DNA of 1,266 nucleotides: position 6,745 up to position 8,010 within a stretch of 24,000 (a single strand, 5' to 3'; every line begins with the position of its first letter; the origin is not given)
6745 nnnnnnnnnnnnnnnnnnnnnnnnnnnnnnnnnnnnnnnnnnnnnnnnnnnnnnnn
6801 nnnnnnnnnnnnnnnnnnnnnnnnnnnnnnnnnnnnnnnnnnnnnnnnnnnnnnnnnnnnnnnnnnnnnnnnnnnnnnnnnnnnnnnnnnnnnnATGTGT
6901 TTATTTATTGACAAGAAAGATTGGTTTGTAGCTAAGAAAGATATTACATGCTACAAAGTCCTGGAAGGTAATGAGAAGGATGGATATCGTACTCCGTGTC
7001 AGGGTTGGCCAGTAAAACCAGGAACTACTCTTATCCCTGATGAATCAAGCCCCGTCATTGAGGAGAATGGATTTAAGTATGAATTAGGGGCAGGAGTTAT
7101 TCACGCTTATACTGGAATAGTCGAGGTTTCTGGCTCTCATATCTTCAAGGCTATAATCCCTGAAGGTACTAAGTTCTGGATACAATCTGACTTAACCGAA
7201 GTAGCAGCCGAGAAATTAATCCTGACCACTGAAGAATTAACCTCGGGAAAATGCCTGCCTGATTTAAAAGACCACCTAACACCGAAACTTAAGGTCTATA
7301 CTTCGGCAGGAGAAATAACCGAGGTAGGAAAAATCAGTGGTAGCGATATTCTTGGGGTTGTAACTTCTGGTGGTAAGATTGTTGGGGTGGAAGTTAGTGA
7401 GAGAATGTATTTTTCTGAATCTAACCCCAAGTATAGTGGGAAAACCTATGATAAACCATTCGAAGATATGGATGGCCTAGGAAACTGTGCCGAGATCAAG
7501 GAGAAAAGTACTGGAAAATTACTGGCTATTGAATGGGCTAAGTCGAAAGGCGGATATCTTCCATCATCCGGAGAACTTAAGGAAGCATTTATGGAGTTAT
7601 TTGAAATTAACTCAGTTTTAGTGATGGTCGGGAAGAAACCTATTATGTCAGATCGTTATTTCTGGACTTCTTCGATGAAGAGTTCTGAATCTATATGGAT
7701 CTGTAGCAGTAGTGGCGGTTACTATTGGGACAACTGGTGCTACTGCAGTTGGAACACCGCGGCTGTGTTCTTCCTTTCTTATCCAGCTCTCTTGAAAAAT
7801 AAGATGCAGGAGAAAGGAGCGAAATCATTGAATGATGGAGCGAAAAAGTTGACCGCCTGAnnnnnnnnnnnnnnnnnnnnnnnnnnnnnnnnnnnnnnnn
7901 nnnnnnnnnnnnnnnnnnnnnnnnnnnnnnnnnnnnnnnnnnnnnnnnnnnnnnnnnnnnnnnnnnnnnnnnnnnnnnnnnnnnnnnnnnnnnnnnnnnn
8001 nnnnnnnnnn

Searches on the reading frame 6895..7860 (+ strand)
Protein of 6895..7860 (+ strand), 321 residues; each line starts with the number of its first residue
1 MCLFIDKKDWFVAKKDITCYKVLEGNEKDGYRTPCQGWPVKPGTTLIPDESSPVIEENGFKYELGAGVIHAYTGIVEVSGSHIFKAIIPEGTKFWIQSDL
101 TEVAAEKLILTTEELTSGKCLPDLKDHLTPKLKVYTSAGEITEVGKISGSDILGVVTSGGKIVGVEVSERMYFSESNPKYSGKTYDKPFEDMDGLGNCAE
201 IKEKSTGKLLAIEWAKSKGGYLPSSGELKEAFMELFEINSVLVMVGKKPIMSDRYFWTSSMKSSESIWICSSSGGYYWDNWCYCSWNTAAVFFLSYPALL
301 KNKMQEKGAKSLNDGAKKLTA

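Call 8: search_protein_families(library=pfam, proteins=[window:6895-7860:+], max_evalue=0.01)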
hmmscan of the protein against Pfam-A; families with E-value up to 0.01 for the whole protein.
window:6895-7860:+ (321 aa): 0 families

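Call 13: search_protein_families(library=phrogs, proteins=[window:6895-7860:+], max_evalue=0.001)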
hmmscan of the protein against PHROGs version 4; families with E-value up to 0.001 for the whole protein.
window:6895-7860:+ (321 aa): 2 families
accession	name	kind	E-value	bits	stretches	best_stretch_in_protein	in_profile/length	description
phrog_13450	-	unknown function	1.9e-05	25.9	1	1-112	1-133/153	-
phrog_4245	-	unknown function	2.2e-05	24.5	1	134-279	417-564/583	-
